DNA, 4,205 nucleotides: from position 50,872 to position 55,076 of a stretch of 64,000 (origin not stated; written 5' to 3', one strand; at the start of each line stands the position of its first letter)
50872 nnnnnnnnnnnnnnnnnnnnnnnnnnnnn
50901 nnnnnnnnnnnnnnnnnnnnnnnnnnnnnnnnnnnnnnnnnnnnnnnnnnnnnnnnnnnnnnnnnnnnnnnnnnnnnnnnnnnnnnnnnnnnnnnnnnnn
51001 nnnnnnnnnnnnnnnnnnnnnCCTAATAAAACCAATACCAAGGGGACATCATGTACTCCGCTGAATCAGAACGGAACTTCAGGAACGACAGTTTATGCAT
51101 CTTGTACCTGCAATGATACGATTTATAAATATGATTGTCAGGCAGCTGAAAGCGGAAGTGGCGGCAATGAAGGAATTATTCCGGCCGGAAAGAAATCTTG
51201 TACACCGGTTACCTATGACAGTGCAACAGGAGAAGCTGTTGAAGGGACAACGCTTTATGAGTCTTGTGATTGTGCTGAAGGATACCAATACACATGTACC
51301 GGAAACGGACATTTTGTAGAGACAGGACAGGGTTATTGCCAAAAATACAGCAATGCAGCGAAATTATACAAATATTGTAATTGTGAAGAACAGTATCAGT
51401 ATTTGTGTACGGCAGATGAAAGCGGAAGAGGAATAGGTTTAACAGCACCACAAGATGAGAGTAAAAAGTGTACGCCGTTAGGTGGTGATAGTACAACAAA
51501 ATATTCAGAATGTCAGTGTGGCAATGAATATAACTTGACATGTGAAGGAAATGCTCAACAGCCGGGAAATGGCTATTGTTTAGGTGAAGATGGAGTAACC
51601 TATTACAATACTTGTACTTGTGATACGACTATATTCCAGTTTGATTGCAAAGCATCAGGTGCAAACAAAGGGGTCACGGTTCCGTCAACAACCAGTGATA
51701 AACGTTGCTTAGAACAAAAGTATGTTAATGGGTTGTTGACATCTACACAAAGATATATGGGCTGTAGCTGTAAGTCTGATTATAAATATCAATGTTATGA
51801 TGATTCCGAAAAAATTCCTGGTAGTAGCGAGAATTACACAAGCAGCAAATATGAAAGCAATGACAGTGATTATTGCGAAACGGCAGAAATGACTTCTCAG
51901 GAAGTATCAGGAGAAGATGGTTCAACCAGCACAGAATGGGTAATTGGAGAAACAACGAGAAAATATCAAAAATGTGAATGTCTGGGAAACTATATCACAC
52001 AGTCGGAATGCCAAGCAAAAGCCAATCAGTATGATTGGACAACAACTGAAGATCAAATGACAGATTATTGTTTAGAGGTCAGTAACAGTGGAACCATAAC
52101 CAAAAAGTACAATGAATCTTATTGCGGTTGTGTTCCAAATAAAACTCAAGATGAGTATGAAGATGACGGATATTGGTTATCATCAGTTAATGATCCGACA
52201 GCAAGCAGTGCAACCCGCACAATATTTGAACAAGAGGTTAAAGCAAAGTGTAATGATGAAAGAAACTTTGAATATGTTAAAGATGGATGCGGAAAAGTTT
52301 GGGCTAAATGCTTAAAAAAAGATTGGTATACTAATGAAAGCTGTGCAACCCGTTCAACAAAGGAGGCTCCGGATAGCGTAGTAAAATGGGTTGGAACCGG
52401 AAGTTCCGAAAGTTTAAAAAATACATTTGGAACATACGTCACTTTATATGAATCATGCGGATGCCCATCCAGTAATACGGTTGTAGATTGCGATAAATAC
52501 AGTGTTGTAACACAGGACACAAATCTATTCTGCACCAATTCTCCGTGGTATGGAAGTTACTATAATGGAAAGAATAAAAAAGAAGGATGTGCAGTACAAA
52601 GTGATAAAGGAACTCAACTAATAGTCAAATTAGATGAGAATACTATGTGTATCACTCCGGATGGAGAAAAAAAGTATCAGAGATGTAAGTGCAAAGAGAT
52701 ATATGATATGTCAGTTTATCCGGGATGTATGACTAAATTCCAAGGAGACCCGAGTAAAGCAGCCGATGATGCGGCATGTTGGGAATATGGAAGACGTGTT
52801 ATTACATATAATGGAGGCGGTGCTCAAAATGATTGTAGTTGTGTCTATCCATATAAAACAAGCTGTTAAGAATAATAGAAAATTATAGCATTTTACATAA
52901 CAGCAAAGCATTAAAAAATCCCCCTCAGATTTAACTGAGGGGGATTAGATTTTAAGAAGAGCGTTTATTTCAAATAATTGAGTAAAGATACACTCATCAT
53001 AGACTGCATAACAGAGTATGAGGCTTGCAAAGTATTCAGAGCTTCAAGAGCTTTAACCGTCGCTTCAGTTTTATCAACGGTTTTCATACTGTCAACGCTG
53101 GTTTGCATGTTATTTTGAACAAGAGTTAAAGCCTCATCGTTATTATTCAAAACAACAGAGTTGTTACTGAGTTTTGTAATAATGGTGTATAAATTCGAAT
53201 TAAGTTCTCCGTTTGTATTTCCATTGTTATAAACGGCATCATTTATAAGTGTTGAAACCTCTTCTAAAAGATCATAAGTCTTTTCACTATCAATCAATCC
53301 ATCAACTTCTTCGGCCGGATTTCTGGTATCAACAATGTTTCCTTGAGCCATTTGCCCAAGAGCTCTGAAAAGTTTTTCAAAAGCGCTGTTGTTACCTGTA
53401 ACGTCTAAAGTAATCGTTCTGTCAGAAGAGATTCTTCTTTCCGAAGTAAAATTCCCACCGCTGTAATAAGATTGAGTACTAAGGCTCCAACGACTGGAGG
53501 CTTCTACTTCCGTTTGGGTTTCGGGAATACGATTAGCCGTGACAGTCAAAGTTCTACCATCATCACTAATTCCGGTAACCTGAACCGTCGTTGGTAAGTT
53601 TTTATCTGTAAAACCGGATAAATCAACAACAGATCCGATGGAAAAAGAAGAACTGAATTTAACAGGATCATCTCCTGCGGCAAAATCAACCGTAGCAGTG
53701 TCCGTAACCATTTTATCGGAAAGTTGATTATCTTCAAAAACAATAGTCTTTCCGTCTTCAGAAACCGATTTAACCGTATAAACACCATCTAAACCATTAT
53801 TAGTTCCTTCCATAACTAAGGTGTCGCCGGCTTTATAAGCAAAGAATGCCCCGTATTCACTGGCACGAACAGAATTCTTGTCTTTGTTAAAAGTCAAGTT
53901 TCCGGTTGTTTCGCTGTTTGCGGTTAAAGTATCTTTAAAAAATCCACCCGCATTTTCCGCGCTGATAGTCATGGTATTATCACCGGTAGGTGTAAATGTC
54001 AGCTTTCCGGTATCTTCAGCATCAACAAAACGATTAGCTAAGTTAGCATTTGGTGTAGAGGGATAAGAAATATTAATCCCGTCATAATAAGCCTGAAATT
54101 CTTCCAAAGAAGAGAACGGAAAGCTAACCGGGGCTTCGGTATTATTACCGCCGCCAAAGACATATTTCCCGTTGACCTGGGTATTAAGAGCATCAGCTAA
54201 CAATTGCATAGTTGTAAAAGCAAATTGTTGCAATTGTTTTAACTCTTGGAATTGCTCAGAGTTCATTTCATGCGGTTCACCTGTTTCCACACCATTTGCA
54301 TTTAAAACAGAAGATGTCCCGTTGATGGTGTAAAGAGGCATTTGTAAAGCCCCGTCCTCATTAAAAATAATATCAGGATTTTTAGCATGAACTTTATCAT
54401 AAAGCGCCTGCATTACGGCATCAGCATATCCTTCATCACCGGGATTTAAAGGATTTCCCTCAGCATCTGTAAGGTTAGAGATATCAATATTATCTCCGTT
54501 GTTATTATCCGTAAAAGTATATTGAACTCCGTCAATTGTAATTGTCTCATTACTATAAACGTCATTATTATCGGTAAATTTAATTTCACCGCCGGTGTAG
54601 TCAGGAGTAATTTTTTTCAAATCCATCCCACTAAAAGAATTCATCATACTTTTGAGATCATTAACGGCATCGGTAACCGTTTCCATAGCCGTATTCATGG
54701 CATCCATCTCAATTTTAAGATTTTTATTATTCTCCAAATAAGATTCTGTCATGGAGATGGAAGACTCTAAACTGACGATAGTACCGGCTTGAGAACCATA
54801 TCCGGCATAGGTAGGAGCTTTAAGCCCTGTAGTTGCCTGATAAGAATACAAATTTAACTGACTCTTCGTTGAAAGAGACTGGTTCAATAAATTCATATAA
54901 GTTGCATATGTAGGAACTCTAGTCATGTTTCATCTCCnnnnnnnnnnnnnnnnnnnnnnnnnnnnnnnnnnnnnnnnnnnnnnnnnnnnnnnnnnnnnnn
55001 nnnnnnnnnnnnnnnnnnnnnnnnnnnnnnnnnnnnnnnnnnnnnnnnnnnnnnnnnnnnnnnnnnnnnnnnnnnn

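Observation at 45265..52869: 2534-aa secreted protein built almost entirely of C-x-C cysteine modules, in no family I recognise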

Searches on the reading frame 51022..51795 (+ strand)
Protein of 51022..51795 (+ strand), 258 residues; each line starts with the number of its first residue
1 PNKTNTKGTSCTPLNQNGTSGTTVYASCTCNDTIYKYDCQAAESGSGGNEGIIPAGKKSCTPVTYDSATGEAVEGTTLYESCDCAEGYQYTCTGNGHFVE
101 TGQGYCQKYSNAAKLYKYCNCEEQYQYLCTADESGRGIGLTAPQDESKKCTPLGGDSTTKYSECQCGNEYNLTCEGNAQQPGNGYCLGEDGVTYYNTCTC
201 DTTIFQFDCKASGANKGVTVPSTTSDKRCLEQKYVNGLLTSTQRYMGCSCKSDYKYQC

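Call 72: predict_structure(alignment_id=A4)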
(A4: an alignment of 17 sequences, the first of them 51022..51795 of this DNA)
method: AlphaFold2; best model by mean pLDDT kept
length: 258 residues; sequences in the alignment: 17
mean_pLDDT: 87.8   pTM: 0.64
mean pLDDT of the five models: 87.8, 87.6, 87.1, 86.9, 84.5
residues with pLDDT >= 90: 106; 70-90: 144; 50-70: 8; < 50: 0
segments of 3 or more residues with pLDDT < 50: none
pLDDT, mean of each block of 10 residues (from residue 1): 74 87 83 86 87 87 84 87 95 92 91 94 92 79 93 92 92 84 88 92 88 87 79 91 90 87
secondary structure, 60 per line:
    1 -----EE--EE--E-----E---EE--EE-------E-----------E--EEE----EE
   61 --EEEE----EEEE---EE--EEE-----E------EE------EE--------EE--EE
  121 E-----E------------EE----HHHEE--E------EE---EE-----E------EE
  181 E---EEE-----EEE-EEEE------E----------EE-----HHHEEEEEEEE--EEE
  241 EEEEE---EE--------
elements in order: E52-54 E63-66 E71-74 E82-84 E119-121 E179-181 E185-187 E193-195 E197-200 E228-235 E238-245
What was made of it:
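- On Metallothionein-like or thiol-buffer protein: The model is a confident beta-hairpin structure (call 72).
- AF2 pLDDT 87.8 and pTM 0.64, built of short beta-hairpins (call 72).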

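Call 75: fold_search(model_id=the predicted structure, library=pdb)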
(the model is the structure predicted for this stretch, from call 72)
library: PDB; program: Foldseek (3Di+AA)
matches with E <= 10: 195; with E <= 0.001: 0
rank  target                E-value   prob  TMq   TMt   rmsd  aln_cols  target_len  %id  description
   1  9y6s_7K               5.9e-01  0.04  0.10  0.03  24.9       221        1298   11  96-nm repeat of the Leishmania tarentolae doublet microtubule (released 2025-12-17)
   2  9kzc_B                6.6e-01  0.03  0.08  0.07  23.1       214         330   10  Cryo-EM structure of the LGI1 LRR-LGI1 EPTP-ADAM22 ECD complex (released 2025-06-25)
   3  3hfq_A                7.3e-01  0.04  0.11  0.09  26.3       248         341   11  Crystal structure of the lp_2219 protein from Lactobacillus plantarum. Northeast Structural Genomics Consortium Target (released 2009-05-26)
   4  5y2z_H                7.3e-01  0.02  0.10  0.09  24.2       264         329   10  Crystal structure of human LGI1 EPTP-ADAM22 complex (released 2018-05-02)
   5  5y2z_B                8.6e-01  0.02  0.10  0.09  25.0       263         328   10  Crystal structure of human LGI1 EPTP-ADAM22 complex (released 2018-05-02)
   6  9qj5_D                9.6e-01  0.03  0.11  0.08  19.1       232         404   12  Structure of the Complement classical and lectin pathway proconvertase, C4b2 (released 2025-12-24)
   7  9ohc                  9.6e-01  0.03  0.13  0.03  18.1       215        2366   16  CryoEM structure of Toxin B (TcdB) from clostridioides difficile complexed with taurochenodeoxycholic acid (TCDCA) (released 2026-03-11)
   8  8y6b_D                1.0e+00  0.01  0.08  0.05  29.8       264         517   13  Structure of human LGI1-ADAM22 complex in space group P212121 (released 2024-02-14)
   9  2p28_B                1.2e+00  0.04  0.13  0.15  12.0       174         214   16  Structure of the PHE2 and PHE3 fragments of the integrin beta2 subunit (released 2007-08-14)
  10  2onc_A                1.2e+00  0.02  0.08  0.04  23.4       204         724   12  Crystal structure of human DPP-4 (released 2008-03-04)
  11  2onc_C                1.2e+00  0.02  0.09  0.05  22.0       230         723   11  Crystal structure of human DPP-4 (released 2008-03-04)
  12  1ktz_A                1.3e+00  0.07  0.08  0.22  12.8        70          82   14  Crystal Structure of the Human TGF-beta Type II Receptor Extracellular Domain in Complex with TGF-beta3 (released 2002-02-27)
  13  6cij_D                1.3e+00  0.02  0.11  0.09  33.1       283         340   10  Cryo-EM structure of mouse RAG1/2 HFC complex containing partial HMGB1 linker(3.9 A) (released 2018-04-25)
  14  3iko_A                1.4e+00  0.04  0.10  0.10  26.3       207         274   12  Crystal structure of the heterotrimeric Sec13-Nup145C-Nup84 nucleoporin complex (released 2009-10-13)
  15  8f5p_F                1.5e+00  0.02  0.11  0.05  26.5       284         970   11  Structure of Leishmania tarentolae IFT-A (state 2) (released 2022-12-21)
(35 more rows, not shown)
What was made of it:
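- Integrin I-EGF appears at rank 9 for the good model (call 75).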

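Call 77: search_solved_structures(query=A4, max_evalue=10)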
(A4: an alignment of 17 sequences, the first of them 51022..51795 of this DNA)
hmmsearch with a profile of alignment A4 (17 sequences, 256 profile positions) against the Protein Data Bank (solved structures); distinct sequences matched with E-value up to 10: 0.

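Call 84: fold_search(model_id=the predicted structure, library=viral)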
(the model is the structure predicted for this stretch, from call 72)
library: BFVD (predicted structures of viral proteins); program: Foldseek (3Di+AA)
matches with E <= 10: 306; with E <= 0.001: 0
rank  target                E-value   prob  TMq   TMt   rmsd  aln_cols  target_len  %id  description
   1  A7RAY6                9.8e-02  0.05  0.10  0.04  34.6       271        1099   11  (no name in the UniProt tables at hand)
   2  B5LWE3                1.5e-01  0.08  0.12  0.13  19.8       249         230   11  Uncharacterized protein [Feldmannia species virus]
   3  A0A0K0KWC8            4.0e-01  0.02  0.08  0.05  20.1       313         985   10  Uncharacterized protein [Prochlorococcus phage P-TIM68]
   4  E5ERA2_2              4.7e-01  0.03  0.10  0.04  31.6       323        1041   14  (no name in the UniProt tables at hand)
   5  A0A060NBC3            4.7e-01  0.02  0.10  0.09  33.7       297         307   10  Fiber (Fragment) [Human mastadenovirus A]
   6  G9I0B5                5.5e-01  0.02  0.09  0.04  26.2       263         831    8  Vp91 capsid protein [Helicoverpa zea nudivirus 2]
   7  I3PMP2                5.5e-01  0.02  0.09  0.06  19.1       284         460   10  Fiber-2 [Goose adenovirus 4]
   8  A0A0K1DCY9            5.8e-01  0.04  0.13  0.14  18.8       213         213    9  E2 glycoprotein (Fragment) [Bovine viral diarrhea virus 2]
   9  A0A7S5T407            6.1e-01  0.03  0.09  0.03  27.6       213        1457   12  (no name in the UniProt tables at hand)
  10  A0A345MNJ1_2          6.8e-01  0.03  0.11  0.03  22.6       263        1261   11  (no name in the UniProt tables at hand)
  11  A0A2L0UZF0            6.8e-01  0.02  0.10  0.05  26.9       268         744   12  Autotransporter [Agrobacterium phage Atu_ph07]
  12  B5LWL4                6.8e-01  0.02  0.10  0.10  19.9       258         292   12  Uncharacterized protein [Feldmannia species virus]
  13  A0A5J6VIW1            7.1e-01  0.02  0.09  0.05  29.2       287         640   10  Uncharacterized protein [Megaviridae environmental sample]
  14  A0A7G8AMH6            7.5e-01  0.03  0.10  0.09  28.4       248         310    8  (no name in the UniProt tables at hand)
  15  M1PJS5                8.0e-01  0.05  0.08  0.05  17.0       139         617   13  (no name in the UniProt tables at hand)
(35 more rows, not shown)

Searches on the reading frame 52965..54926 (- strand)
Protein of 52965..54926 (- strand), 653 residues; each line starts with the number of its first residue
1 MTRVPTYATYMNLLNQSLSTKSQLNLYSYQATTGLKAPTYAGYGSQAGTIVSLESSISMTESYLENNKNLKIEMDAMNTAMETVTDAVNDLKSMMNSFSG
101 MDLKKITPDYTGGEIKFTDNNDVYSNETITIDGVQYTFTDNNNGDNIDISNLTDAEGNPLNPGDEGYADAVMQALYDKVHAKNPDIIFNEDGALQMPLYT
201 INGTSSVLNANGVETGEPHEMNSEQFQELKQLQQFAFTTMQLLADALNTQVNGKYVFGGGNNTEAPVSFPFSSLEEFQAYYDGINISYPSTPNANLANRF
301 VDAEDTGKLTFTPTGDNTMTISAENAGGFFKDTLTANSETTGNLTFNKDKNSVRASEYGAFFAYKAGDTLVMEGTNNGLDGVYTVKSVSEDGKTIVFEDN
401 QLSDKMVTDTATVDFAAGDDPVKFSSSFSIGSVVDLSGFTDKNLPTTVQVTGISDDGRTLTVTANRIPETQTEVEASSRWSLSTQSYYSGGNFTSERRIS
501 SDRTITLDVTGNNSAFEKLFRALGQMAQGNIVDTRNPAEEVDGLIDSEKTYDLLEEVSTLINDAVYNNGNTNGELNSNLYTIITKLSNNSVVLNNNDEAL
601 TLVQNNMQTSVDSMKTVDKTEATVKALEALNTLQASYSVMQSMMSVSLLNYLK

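Call 6: search_protein_families(library=pfam, proteins=[window:52965-54926:-])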
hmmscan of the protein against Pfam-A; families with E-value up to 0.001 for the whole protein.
window:52965-54926:- (653 aa): 0 families

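Call 8: search_protein_families(library=ncbifam, proteins=[window:52965-54926:-], max_evalue=1)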
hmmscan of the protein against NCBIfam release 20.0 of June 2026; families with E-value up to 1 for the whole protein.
window:52965-54926:- (653 aa): 6 families
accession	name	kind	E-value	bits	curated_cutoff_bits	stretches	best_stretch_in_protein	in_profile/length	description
NF006489.0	PRK08913.1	equivalog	3.2e-38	131.9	217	2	231-653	109-303/303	flagellin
NF004669.0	PRK06008.1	equivalog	1.1e-11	44.7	230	3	224-268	102-146/348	flagellar hook-associated family protein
NF010671.0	PRK14068.1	equivalog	0.017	15.2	95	1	574-627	10-60/76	exodeoxyribonuclease VII small subunit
TIGR02550.1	flagell_flgL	equivalog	0.042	13.2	127.2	2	3-94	1-92/387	flagellar hook-associated protein FlgL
NF002138.0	PRK00977.1-2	equivalog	0.22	11.3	77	1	577-626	13-59/77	exodeoxyribonuclease VII small subunit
TIGR02609.1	doc_partner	hypoth_equivalog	0.27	11.6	55.9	0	58-92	38-73/74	putative addiction module antidote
